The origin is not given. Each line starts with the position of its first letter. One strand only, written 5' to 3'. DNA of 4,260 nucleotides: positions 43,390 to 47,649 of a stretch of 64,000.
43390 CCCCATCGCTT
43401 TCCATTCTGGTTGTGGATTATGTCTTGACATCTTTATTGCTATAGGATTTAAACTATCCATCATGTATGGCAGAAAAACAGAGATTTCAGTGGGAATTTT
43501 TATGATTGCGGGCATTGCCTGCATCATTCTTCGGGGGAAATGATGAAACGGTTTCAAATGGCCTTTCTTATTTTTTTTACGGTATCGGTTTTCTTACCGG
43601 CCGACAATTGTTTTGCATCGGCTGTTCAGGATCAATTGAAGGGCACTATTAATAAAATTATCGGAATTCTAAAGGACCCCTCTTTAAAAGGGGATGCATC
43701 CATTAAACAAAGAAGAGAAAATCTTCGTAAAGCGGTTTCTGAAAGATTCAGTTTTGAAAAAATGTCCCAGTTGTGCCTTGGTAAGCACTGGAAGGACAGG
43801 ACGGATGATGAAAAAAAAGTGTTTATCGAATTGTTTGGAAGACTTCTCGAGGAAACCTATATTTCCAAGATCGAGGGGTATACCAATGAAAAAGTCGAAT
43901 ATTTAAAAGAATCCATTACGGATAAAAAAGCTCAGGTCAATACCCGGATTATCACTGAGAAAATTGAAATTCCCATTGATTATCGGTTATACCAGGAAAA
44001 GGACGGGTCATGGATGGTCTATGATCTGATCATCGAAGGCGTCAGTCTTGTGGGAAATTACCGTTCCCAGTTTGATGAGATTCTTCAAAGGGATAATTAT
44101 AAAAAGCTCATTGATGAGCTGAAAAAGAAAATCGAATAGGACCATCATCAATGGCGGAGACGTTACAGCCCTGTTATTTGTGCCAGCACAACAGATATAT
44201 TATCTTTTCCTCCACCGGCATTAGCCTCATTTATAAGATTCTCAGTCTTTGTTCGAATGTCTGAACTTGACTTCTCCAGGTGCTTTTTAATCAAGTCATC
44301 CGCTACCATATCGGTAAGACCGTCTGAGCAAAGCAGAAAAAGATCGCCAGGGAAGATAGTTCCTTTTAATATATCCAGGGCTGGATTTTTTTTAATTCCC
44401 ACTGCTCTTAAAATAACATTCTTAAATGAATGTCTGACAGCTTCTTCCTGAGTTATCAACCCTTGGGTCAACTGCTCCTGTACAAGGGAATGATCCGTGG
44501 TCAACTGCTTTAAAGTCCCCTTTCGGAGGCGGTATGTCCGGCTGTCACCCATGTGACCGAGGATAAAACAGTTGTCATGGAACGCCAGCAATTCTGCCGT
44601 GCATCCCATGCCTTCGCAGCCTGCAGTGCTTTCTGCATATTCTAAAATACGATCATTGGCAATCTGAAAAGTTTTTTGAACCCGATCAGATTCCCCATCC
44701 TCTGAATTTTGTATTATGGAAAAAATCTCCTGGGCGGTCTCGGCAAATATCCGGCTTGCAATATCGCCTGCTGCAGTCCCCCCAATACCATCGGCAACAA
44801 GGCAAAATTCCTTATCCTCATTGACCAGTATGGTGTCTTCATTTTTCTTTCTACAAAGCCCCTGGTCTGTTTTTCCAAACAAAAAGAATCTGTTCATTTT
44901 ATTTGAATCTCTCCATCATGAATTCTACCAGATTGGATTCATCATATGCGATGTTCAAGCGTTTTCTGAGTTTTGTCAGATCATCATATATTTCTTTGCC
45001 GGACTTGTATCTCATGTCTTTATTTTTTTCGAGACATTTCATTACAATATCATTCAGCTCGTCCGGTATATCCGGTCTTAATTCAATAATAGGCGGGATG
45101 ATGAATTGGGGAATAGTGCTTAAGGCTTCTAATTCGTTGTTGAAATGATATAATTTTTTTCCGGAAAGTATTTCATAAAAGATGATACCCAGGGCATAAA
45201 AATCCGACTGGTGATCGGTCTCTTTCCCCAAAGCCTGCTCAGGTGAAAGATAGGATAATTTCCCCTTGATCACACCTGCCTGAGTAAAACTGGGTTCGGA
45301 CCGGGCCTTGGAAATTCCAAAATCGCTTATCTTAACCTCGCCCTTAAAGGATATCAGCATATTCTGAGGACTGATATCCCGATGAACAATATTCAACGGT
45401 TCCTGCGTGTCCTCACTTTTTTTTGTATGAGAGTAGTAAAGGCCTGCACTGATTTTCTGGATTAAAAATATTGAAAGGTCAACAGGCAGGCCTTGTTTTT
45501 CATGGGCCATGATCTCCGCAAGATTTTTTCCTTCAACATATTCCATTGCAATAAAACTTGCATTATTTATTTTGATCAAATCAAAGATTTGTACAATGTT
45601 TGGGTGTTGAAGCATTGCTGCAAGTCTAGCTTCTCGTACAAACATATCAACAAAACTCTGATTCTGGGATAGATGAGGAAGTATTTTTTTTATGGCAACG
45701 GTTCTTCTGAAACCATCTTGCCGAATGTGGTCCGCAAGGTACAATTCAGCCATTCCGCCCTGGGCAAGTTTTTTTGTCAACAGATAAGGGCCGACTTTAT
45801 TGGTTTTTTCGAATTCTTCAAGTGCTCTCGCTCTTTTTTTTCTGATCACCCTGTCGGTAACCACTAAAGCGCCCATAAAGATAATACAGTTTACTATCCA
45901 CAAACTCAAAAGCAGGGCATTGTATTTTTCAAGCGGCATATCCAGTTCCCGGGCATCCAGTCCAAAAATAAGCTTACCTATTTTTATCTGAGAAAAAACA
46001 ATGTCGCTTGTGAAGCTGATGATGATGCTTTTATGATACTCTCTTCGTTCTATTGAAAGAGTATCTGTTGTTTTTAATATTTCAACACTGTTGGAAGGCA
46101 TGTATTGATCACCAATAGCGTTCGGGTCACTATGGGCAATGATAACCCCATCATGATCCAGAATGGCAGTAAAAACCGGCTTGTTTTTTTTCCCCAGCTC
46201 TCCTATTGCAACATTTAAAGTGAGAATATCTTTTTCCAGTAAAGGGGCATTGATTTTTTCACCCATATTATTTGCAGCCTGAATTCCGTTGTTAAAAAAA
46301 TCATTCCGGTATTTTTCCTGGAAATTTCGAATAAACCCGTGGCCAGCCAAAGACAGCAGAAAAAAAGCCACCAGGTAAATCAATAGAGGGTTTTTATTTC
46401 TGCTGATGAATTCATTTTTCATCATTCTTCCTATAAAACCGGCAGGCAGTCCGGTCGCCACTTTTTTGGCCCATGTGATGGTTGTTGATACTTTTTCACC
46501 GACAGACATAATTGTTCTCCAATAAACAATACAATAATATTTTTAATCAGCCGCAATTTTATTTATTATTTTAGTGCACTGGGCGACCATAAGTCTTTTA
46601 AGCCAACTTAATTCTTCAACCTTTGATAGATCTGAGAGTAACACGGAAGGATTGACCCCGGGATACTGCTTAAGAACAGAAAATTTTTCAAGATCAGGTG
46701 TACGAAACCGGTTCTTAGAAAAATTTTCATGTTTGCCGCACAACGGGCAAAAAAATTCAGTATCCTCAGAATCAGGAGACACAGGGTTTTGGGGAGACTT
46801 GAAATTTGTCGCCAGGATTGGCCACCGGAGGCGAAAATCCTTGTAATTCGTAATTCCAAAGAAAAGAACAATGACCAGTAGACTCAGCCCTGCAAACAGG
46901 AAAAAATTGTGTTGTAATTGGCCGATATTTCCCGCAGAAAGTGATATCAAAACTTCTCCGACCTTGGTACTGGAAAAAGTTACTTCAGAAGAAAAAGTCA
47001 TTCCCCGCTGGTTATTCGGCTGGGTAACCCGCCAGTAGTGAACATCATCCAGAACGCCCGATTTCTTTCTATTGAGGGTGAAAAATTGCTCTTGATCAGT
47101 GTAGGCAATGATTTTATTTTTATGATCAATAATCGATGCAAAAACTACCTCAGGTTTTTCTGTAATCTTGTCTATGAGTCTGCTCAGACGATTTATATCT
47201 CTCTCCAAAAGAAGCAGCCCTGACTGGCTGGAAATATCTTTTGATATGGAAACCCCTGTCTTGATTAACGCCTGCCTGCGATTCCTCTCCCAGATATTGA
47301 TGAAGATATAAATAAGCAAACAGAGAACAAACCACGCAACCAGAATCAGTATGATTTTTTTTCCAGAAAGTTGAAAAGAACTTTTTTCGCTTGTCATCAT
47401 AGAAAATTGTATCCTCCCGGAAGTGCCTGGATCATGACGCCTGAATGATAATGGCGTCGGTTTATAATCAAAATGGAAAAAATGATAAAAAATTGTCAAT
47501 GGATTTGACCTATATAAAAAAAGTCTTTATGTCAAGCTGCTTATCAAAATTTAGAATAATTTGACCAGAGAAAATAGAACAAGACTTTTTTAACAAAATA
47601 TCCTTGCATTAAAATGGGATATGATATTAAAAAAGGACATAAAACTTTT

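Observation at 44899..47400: Receptor-type Ser/Thr kinase paired with a kinase-less paralogue sharing the same sensor domain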

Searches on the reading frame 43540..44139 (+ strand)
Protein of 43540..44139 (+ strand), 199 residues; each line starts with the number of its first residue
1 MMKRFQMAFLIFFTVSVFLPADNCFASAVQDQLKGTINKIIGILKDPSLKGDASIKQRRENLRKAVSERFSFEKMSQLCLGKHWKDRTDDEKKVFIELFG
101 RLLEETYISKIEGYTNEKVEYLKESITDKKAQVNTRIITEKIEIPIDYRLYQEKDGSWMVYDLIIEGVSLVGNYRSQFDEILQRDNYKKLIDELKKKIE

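Call 4: search_protein_families(library=pfam, proteins=[window:43540-44139:+], max_evalue=0.1)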
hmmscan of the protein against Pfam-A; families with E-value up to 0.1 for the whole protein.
window:43540-44139:+ (199 aa): 2 families
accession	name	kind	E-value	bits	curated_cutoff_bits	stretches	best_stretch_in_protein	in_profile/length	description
PF05494.18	MlaC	-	3.1e-50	170.6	26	1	36-196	3-166/166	MlaC protein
PF16156.12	DUF4864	-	0.036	14.8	27.1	1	114-161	57-105/117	Domain of unknown function (DUF4864)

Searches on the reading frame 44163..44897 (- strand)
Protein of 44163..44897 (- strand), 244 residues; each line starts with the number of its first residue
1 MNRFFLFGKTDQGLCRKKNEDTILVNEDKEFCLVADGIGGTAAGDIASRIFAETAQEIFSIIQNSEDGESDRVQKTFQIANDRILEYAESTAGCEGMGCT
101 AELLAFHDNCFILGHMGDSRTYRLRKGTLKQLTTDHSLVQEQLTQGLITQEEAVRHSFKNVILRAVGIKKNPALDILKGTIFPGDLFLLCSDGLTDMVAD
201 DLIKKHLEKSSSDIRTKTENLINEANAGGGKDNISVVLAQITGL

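Call 4: search_protein_families(library=pfam, proteins=[window:44163-44897:-], max_evalue=0.1)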
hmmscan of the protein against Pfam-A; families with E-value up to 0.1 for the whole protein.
window:44163-44897:- (244 aa): 3 families
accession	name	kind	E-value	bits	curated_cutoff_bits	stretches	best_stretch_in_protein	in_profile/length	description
PF13672.11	PP2C_2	-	2e-14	54.1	24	1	17-201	10-182/209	Protein phosphatase 2C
PF00481.26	PP2C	-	7.1e-13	49.2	20.3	1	15-138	21-142/255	Protein phosphatase 2C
PF07228.17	SpoIIE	-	0.016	15.6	25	1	165-239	104-189/192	Stage II sporulation protein E (SpoIIE)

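Call 8: search_protein_families(library=ncbifam, proteins=[window:44163-44897:-], max_evalue=0.01)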
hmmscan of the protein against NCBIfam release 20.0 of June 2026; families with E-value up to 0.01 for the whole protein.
window:44163-44897:- (244 aa): 2 families
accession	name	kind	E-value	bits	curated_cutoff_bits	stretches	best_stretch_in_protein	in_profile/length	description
NF033484.1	Stp1_PP2C_phos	equivalog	6.7e-69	231.9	230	1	9-239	1-231/232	Stp1/IreP family PP2C-type Ser/Thr phosphatase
NF011149.0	PRK14559.1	equivalog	8.7e-30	104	374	1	28-241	410-631/642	serine/threonine phosphatase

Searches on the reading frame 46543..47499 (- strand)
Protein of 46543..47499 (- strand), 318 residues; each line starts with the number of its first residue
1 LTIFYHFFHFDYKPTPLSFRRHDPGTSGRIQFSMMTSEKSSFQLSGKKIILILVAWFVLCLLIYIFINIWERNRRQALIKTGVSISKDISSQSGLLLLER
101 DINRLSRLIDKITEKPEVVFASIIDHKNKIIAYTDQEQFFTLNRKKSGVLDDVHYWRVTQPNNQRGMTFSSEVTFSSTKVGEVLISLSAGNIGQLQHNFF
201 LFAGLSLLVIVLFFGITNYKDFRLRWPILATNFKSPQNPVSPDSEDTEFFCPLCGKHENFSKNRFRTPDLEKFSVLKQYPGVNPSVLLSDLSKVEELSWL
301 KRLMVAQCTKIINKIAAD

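Call 4: search_protein_families(library=pfam, proteins=[window:46543-47499:-], max_evalue=0.1)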
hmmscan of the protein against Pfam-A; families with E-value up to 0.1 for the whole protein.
window:46543-47499:- (318 aa): 3 families
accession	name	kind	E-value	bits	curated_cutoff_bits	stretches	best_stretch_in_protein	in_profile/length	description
PF09984.15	sCache_4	-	0.00053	20.2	22.1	1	76-143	9-78/145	Single cache domain 4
PF17203.10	sCache_3_2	-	0.011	16.2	28.4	1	74-139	6-74/140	Single cache domain 3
PF17152.10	CHASE8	-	0.044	14.5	27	1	101-185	28-101/102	Periplasmic sensor domain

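Call 8: search_protein_families(library=ncbifam, proteins=[window:46543-47499:-], max_evalue=0.01)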
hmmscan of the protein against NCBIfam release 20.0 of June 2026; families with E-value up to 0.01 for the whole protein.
window:46543-47499:- (318 aa): 1 family
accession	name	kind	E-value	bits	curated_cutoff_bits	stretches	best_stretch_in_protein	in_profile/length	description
NF007688.0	PRK10364.1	equivalog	0.006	15.4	479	1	49-139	22-111/460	two-component system sensor histidine kinase ZraS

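Call 10: find_homologous_proteins(query=window:46543-47400:-)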
Query window:46543-47400:- (285 aa): 87 proteins with E <= 0.001 among 2983 candidates.
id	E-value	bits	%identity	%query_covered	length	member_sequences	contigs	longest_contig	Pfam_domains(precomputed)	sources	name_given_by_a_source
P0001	5.9e-182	621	98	100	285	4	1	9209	-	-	-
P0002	5.2e-128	444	72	100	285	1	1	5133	-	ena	-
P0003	5.4e-122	424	70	100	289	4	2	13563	-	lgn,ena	-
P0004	5.5e-112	392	64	100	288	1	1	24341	-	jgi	jgi:hypothetical protein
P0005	4.5e-110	385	64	100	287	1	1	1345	-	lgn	-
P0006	8.5e-110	384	64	100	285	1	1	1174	-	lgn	-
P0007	4.1e-109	382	61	100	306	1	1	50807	-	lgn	-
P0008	5.2e-109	382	62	100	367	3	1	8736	-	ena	-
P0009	1.4e-108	380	62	100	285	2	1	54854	-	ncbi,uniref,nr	ncbi:MAG: hypothetical protein K8S13_17365 [Desulfobacula sp.]|uniref:hypothetical protein n=1 Tax=D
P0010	5.1e-107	375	63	100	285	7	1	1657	-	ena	-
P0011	3.3e-106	373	61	100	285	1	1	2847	-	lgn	-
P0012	9.9e-106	371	59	100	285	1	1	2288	-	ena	-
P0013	1.4e-103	364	59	100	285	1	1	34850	-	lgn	-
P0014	1.3e-102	361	58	100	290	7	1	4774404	-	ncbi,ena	-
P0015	4.0e-100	353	59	100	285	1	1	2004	-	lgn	-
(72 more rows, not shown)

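Call 12: find_related_loci(query=A1, collection=genome_contigs, flank=10000)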
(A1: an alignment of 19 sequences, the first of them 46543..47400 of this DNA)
Query A1 (285 aa) in genome_contigs; peptide patterns used: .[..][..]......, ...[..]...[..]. (x = any residue, [..] = any of these).
35 stretches matched a pattern; 23 encode a relative of the query (tblastn E <= 1e-3); 23 distinct loci.
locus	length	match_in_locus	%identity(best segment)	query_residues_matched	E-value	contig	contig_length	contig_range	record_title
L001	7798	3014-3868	63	1-285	7e-115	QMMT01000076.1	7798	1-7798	MAG: Deltaproteobacteria bacterium isolate B3_G2 B3_Guay2_scaffold_04089, whole genome shotgun sequence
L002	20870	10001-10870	58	1-285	5e-110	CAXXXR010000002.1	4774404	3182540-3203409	MAG: uncultured Desulfobacula sp. isolate ba3275e7-906c-4eb1-acbc-76e2ced2bb81 genome assembly, contig: contig_2, whole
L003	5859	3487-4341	53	1-285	4e-101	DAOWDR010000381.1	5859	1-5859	MAG TPA_asm: Desulfobacteraceae bacterium isolate CSMAG_1918 CSMAG_1918_k141_930558_length_5859_cov_8.0000, whole genome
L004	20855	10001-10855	52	1-285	4e-97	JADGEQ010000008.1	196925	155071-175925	MAG: Desulfobacteraceae bacterium isolate BB40 NODE_59_length_196925_cov_8.285374, whole genome shotgun sequence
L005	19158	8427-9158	52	6-279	4e-88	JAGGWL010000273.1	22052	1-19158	MAG: Deltaproteobacteria bacterium isolate AUK125 PB_MBMC_079_c_000000000237, whole genome shotgun sequence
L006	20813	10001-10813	45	15-285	8e-69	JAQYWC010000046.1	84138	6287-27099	MAG: Desulfobacterium sp. isolate Pec_A4_megahit_bin17 Pec_A4_megahit_bin17_c_000000282193, whole genome shotgun sequenc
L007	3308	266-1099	45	1-280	3e-68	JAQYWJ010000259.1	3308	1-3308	MAG: Desulfobacter sp. isolate Glu_egg_str_bin67 NODE_26354_length_3308_cov_32.949073, whole genome shotgun sequence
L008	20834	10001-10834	43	1-283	1e-67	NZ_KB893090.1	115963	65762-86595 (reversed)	Desulfobacter curvatus DSM 3379 B147DRAFT_scaffold_6.7, whole genome shotgun sequence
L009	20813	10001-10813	42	15-285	2e-66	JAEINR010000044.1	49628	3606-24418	MAG: Desulfobacterium sp. isolate MAG9 NODE_632_length_49628_cov_9.954754, whole genome shotgun sequence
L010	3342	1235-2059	44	1-280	1e-66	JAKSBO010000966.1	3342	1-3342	MAG: Desulfobacterales bacterium isolate MAG.189 k141_1368268, whole genome shotgun sequence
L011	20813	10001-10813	42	15-285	9e-65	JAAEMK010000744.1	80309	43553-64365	MAG: Desulfobacteraceae bacterium isolate Bse_4 BseG_CONTIG1998763, whole genome shotgun sequence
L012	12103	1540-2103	56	1-188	2e-64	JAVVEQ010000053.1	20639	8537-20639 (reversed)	MAG: Desulfotignum sp. isolate TamC13-25 NODE_53_length_20639_cov_5.231884, whole genome shotgun sequence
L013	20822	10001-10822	38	14-284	1e-62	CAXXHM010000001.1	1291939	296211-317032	MAG: uncultured Desulfospira sp. isolate 5198f45b-3c99-4a6a-ad95-b1a64aaf42d9 genome assembly, contig: contig_1, whole g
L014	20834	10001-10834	42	1-283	6e-65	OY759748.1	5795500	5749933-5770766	MAG: uncultured Desulfobacter sp. isolate d0620cd2-44ed-4ad5-9930-dc425a2a51ce genome assembly, chromosome: 1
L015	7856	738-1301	53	1-188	3e-60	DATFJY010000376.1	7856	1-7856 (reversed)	MAG TPA_asm: Desulfotignum sp. isolate SMAG_U9156 k141_401157, whole genome shotgun sequence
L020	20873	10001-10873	29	1-283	1e-41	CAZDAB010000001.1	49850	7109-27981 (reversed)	MAG TPA_asm: uncultured Desulfobacteraceae bacterium isolate binchicken_co89_303 genome assembly, contig: NODE_850_lengt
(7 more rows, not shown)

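Call 30: predict_structure(alignment_id=A1)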
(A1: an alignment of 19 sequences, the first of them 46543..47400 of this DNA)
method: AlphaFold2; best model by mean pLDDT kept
length: 285 residues; sequences in the alignment: 19
mean_pLDDT: 71.0   pTM: 0.50
mean pLDDT of the five models: 71.0, 58.2, 56.8, 53.5, 51.7
residues with pLDDT >= 90: 36; 70-90: 124; 50-70: 72; < 50: 53
segments of 3 or more residues with pLDDT < 50: 1-8, 198-214, 231-255
pLDDT, mean of each block of 10 residues (from residue 1): 44 80 92 90 89 89 85 88 84 83 65 82 79 86 87 80 86 88 68 53 38 49 57 46 42 49 56 61 54
secondary structure, 60 per line:
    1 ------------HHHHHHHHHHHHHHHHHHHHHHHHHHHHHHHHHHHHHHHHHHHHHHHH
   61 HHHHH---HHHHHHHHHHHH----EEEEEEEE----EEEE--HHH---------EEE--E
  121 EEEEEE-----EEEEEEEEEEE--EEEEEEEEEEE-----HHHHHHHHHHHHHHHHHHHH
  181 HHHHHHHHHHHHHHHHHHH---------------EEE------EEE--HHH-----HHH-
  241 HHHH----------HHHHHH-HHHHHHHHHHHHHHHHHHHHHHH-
elements in order: H13-65 H69-80 E85-92 E97-100 E115-117 E120-126 E132-142 E145-155 H161-199 E215-217 E224-226 H241-244 H255-260 H262-284

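Call 33: fold_search(model_id=the predicted structure, library=pdb)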
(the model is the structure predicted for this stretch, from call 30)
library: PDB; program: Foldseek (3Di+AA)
matches with E <= 10: 1353; with E <= 0.001: 14
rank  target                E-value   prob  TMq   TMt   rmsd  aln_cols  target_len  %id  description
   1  9a5d_A                2.3e-07  1.00  0.43  0.22  11.9       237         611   16  Integrative model of WALK-YYCH by crosslinking MS and deep learning (released 2024-09-18)
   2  5is1                  6.4e-05  1.00  0.35  0.66   5.5       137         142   14  Crystal structure of the extracellular domain of sensor histidine kinase YycG from Staphylococcus aureus at 2.0 Angstrom (released 2016-07-20)
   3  4u64                  1.8e-04  1.00  0.31  0.65   7.1       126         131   13  Structure of the periplasmic output domain of the Legionella pneumophila LapD ortholog CdgS9 in the apo state (released 2014-08-13)
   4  7dud_A                1.8e-04  1.00  0.37  0.68   6.0       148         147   14  Crystal Structure of erWalK (released 2022-01-19)
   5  4ywz_A                3.5e-04  1.00  0.35  0.61   4.7       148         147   12  Crystal structure of the extracellular receptor domain of the essential sensor kinase WalK from Staphylococcus aureus (released 2016-03-30)
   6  4jgo_A                4.2e-04  1.00  0.25  0.33  10.0       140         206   11  The crystal structure of sporulation kinase d sensor domain from Bacillus subtilis subsp. (released 2013-05-15)
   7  4ywz_B                4.8e-04  1.00  0.34  0.60   5.6       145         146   14  Crystal structure of the extracellular receptor domain of the essential sensor kinase WalK from Staphylococcus aureus (released 2016-03-30)
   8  1p0z_A                5.4e-04  1.00  0.29  0.59   4.4       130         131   14  Sensor Kinase CitA binding domain (released 2003-08-19)
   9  3by9_A                6.1e-04  1.00  0.38  0.41   5.3       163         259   15  Crystal structure of the V. cholerae Histidine Kinase DctB Sensor Domain (released 2008-08-12)
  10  3by9_B                6.4e-04  1.00  0.32  0.35   6.2       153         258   16  Crystal structure of the V. cholerae Histidine Kinase DctB Sensor Domain (released 2008-08-12)
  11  4jgp_B                7.3e-04  1.00  0.23  0.31   9.9       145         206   12  The crystal structure of sporulation kinase D sensor domain from Bacillus subtilis subsp in complex with pyruvate at 2 (released 2013-05-15)
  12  6iop_A                7.7e-04  1.00  0.30  0.34   6.0       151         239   10  The ligand binding domain of Mlp24 (released 2019-03-20)
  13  4jgo_B                9.3e-04  1.00  0.24  0.32   9.8       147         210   10  The crystal structure of sporulation kinase d sensor domain from Bacillus subtilis subsp. (released 2013-05-15)
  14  9a69_B                9.3e-04  0.99  0.23  0.11  13.9       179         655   13  Integrative model of MCPB-MCPC by crosslinking MS and deep learning (released 2024-09-18)
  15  3e4p_B                1.2e-03  1.00  0.34  0.38   4.2       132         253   13  Crystal structure of malonate occupied DctB (released 2008-10-21)
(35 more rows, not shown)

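Call 49: search_protein_families(library=pfam, proteins=[L020:13497-14777:+, L020:14807-16780:+], max_evalue=0.001)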
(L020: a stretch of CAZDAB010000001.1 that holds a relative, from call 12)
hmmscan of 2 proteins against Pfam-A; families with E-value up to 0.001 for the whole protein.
L020:13497-14777:+ (426 aa): 6 families
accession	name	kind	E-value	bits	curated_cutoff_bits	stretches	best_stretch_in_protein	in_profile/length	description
PF00069.31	Pkinase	-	5.9e-59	200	31.7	1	6-254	1-253/263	Protein kinase domain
PF07714.23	PK_Tyr_Ser-Thr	-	6.7e-42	144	23.1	1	7-253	2-249/258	Protein tyrosine and serine/threonine kinase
PF08308.17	PEGA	-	4.5e-13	49.3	20.8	1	359-422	3-67/71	PEGA domain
PF14531.12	Kinase-like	-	1.2e-05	25.2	25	1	108-149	150-191/289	Kinase-like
PF03109.22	ABC1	-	2.8e-05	23.8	22.9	1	80-159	144-223/244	ABC1 atypical kinase-like domain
PF01636.29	APH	-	0.00034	20.9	23.2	0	115-147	164-194/239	Phosphotransferase enzyme family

L020:14807-16780:+ (657 aa): 22 families
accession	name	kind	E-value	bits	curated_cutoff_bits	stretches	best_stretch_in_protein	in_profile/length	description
PF07719.23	TPR_2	-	7.7e-21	72.9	27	2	336-365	5-34/34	Tetratricopeptide repeat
PF13432.12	TPR_16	-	1.3e-20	73.9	32.7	2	303-366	2-65/65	Tetratricopeptide repeat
PF00515.34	TPR_1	-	9.6e-20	70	27.8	2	336-365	5-34/34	Tetratricopeptide repeat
PF13424.12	TPR_12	-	5.3e-16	59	30.1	2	297-361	2-74/77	Tetratricopeptide repeat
PF13428.12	TPR_14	-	5.5e-16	57.9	23.5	0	340-368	9-37/44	Tetratricopeptide repeat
PF13181.12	TPR_8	-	7.5e-14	51.1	25.7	0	300-329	3-32/34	Tetratricopeptide repeat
PF14559.12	TPR_19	-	1.4e-13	51.4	25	1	311-366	4-59/68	Tetratricopeptide repeat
PF00578.27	AhpC-TSA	-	1.4e-12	48.1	26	1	32-144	2-120/124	AhpC/TSA family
PF13414.12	TPR_11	-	7.1e-11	42.1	26.8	1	305-346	1-42/42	TPR repeat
PF13431.12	TPR_17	-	2.1e-10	40.5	24.4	0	320-353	1-34/34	Tetratricopeptide repeat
PF13176.12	TPR_7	-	2.2e-10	40.2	27.9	1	336-366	3-35/36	Tetratricopeptide repeat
PF13374.12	TPR_10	-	3.1e-09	37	27.5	1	298-327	2-31/42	Tetratricopeptide repeat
PF08534.16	Redoxin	-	1.6e-07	31.7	26.6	1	32-121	3-95/148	Redoxin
PF12895.13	ANAPC3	-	3.1e-07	31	27.2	0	233-285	30-81/82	Anaphase-promoting complex, cyclosome, subunit 3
PF09976.15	TPR_21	-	5.8e-07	29.9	25.5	1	166-293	48-179/193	Tetratricopeptide repeat-like domain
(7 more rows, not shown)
